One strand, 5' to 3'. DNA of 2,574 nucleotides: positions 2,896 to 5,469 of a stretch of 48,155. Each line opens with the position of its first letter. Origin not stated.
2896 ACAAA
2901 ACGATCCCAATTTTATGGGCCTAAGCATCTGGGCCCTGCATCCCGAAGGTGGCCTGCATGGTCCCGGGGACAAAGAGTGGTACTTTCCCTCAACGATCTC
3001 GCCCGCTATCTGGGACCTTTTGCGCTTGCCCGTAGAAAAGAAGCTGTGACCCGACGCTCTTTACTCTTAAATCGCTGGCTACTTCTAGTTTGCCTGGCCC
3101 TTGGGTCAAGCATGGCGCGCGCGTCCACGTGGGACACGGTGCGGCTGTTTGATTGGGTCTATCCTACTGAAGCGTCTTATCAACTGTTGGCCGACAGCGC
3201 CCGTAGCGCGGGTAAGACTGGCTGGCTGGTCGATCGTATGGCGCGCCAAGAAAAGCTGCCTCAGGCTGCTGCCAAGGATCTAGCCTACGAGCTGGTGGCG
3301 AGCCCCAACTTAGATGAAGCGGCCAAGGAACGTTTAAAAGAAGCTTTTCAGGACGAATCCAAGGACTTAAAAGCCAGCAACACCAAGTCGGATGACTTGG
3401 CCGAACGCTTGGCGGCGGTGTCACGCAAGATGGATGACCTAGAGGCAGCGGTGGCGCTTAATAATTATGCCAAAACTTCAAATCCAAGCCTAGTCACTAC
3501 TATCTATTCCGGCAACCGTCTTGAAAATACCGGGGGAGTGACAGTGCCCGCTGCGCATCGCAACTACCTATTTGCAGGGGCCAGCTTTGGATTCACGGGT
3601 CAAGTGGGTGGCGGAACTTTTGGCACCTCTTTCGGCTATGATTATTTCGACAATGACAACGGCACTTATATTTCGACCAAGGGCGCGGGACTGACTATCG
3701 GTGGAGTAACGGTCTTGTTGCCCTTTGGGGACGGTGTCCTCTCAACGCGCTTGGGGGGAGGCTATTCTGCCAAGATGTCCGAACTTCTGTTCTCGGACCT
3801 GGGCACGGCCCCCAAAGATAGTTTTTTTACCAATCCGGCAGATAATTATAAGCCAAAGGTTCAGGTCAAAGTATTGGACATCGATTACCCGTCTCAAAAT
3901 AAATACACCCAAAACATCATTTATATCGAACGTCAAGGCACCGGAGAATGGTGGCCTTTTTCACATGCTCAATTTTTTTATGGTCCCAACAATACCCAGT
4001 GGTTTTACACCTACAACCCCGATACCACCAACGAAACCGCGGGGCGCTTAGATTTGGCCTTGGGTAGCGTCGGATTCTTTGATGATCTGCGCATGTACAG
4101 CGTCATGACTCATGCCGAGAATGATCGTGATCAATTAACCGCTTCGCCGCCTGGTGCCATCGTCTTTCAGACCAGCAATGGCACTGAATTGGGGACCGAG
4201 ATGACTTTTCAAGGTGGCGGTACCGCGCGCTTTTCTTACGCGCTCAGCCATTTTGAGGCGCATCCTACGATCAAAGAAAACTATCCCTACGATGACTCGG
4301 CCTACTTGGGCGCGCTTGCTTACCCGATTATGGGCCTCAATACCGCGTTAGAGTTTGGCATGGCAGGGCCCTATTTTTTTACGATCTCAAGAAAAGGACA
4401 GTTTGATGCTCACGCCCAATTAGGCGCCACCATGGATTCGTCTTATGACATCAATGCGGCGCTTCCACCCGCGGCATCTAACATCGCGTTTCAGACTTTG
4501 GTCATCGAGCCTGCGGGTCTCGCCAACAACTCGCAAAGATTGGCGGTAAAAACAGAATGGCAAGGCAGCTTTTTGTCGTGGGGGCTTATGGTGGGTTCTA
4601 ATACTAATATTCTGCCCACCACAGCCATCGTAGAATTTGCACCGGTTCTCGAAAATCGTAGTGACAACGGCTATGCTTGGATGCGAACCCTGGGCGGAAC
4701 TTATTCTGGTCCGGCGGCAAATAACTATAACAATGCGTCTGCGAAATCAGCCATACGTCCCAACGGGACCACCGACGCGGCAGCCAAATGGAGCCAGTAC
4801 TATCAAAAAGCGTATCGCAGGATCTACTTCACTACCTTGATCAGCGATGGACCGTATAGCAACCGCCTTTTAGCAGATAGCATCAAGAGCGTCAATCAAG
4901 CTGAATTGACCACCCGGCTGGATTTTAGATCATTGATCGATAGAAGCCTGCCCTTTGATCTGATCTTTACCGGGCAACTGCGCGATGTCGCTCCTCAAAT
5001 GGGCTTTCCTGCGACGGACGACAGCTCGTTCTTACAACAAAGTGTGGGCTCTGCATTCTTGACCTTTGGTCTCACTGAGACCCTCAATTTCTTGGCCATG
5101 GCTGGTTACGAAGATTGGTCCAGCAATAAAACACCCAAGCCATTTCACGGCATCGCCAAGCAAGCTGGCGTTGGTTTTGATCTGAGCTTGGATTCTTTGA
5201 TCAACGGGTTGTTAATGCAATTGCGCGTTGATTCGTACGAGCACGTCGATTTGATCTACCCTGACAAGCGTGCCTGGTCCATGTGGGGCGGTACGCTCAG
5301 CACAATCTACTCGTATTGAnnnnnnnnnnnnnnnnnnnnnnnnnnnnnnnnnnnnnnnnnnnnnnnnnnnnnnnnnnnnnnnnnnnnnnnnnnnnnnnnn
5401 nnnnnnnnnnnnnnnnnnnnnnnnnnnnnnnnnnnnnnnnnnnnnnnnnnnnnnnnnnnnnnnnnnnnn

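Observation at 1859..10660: Translationally coupled six-gene envelope operon that matches no described system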

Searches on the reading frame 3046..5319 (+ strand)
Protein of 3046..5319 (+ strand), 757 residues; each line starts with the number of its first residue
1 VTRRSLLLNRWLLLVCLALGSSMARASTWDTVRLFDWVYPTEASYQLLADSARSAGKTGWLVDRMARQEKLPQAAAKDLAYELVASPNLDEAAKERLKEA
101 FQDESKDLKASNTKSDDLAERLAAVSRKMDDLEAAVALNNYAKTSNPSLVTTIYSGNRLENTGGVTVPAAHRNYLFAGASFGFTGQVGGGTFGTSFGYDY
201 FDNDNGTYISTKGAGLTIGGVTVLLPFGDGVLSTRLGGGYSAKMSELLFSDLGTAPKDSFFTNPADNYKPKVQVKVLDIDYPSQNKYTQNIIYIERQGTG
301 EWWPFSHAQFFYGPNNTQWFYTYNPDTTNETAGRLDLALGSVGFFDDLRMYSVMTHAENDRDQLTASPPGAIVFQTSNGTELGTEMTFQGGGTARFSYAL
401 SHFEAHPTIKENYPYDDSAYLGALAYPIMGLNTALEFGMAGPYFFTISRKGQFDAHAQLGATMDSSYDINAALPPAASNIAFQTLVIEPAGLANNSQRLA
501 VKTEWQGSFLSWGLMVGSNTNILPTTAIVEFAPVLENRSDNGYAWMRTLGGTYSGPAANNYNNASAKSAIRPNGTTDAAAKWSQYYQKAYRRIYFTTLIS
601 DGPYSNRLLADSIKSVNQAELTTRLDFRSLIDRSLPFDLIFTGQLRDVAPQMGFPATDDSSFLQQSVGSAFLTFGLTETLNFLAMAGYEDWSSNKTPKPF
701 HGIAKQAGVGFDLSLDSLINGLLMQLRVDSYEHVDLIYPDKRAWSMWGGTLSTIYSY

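Call 5: search_protein_families(library=pfam, proteins=[window:3046-5319:+], max_evalue=1)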
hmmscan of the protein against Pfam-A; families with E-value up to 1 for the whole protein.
window:3046-5319:+ (757 aa): 1 family
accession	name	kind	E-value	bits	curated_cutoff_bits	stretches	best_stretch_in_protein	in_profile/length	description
PF23991.1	DUF7310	-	0.2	12.6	40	1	102-136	19-53/83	Coiled-coil region of unknown function (DUF7310)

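Call 6: search_protein_families(library=ncbifam, proteins=[window:3046-5319:+], max_evalue=1)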
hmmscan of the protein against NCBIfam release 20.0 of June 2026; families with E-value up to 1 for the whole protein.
window:3046-5319:+ (757 aa): 2 families
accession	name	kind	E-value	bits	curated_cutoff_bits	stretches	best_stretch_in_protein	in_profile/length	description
TIGR04211.1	SH3_and_anchor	equivalog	0.12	11.9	65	1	55-150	47-145/198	TIGR04211 family SH3 domain-containing protein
TIGR03945.1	PLP_SbnA_fam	equivalog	0.16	11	349.95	1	83-149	86-151/304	2,3-diaminopropionate biosynthesis protein SbnA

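Call 33: search_solved_structures(query=A3, max_evalue=10)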
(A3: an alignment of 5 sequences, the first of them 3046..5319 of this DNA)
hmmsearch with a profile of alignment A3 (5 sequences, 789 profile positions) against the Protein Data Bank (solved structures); distinct sequences matched with E-value up to 10: 28.
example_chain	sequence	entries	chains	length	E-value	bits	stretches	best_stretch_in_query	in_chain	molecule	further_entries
9e78_5G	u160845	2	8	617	0.00077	20.8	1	76-194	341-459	distal DC2 | ODAD1 central coiled coil region domain-containing protein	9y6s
3ci9_A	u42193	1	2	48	0.18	12.9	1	104-138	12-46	Heat shock factor-binding protein 1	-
5d0m_A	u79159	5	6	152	0.66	11.1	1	466-519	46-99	Ubiquitin-conjugating enzyme E2 D2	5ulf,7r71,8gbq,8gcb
5d0k_A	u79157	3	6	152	0.66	11.1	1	466-519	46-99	Ubiquitin-conjugating enzyme E2 D2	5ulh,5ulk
6w9d_A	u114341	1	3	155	0.68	11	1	466-520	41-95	Ubiquitin-conjugating enzyme E2 D2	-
4v3l_A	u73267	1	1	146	0.73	10.9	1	466-519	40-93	UBIQUITIN-CONJUGATING ENZYME E2 D2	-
3zni_C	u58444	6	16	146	0.73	10.9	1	466-519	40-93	UBIQUITIN-CONJUGATING ENZYME E2 D2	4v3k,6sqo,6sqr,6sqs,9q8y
6hpr_C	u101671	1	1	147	0.74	10.9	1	466-519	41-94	Ubiquitin-conjugating enzyme E2 D2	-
5mnj_A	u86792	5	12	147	0.74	10.9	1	466-519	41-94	Ubiquitin-conjugating enzyme E2 D2 | Ubiquitin-conjugating enzyme E2D 2 (UBC4/5 homolog, yeast)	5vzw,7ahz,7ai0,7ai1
5zbu_C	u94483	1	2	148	0.75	10.9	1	466-519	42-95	Ubiquitin-conjugating enzyme E2 D2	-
5edv_C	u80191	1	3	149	0.77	10.9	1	466-519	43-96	Ubiquitin-conjugating enzyme E2 D2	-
9ye9_A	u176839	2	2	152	0.8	10.8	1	466-519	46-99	Ubiquitin-conjugating enzyme E2 D2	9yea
5tut_A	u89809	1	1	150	0.8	10.8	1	468-519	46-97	Ubiquitin-conjugating enzyme E2 D1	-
8jwj_B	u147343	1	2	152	0.8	10.8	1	466-519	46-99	Ubiquitin-conjugating enzyme E2 D2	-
5fer_B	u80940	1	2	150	0.8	10.8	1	468-519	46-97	Ubiquitin-conjugating enzyme E2 D1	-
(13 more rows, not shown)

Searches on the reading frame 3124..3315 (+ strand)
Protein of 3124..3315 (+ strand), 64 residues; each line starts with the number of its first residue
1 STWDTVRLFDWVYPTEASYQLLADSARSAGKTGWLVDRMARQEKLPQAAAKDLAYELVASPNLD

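Call 86: search_solved_structures(query=A10, max_evalue=10, show_alignments=2)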
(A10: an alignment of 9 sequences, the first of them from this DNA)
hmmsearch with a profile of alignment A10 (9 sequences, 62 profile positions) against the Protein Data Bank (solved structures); distinct sequences matched with E-value up to 10: 3.
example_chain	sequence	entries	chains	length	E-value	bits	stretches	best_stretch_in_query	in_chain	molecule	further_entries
4ovy_A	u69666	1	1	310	0.36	14.1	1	6-43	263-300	Haloacid dehalogenase domain protein hydrolase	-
8fz3_A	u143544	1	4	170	0.59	13.4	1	12-46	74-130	Transcription factor ETV6, Activated CDC42 kinase 1 fusion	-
5t3y_A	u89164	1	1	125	0.67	13.2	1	18-37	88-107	Two-component system response regulator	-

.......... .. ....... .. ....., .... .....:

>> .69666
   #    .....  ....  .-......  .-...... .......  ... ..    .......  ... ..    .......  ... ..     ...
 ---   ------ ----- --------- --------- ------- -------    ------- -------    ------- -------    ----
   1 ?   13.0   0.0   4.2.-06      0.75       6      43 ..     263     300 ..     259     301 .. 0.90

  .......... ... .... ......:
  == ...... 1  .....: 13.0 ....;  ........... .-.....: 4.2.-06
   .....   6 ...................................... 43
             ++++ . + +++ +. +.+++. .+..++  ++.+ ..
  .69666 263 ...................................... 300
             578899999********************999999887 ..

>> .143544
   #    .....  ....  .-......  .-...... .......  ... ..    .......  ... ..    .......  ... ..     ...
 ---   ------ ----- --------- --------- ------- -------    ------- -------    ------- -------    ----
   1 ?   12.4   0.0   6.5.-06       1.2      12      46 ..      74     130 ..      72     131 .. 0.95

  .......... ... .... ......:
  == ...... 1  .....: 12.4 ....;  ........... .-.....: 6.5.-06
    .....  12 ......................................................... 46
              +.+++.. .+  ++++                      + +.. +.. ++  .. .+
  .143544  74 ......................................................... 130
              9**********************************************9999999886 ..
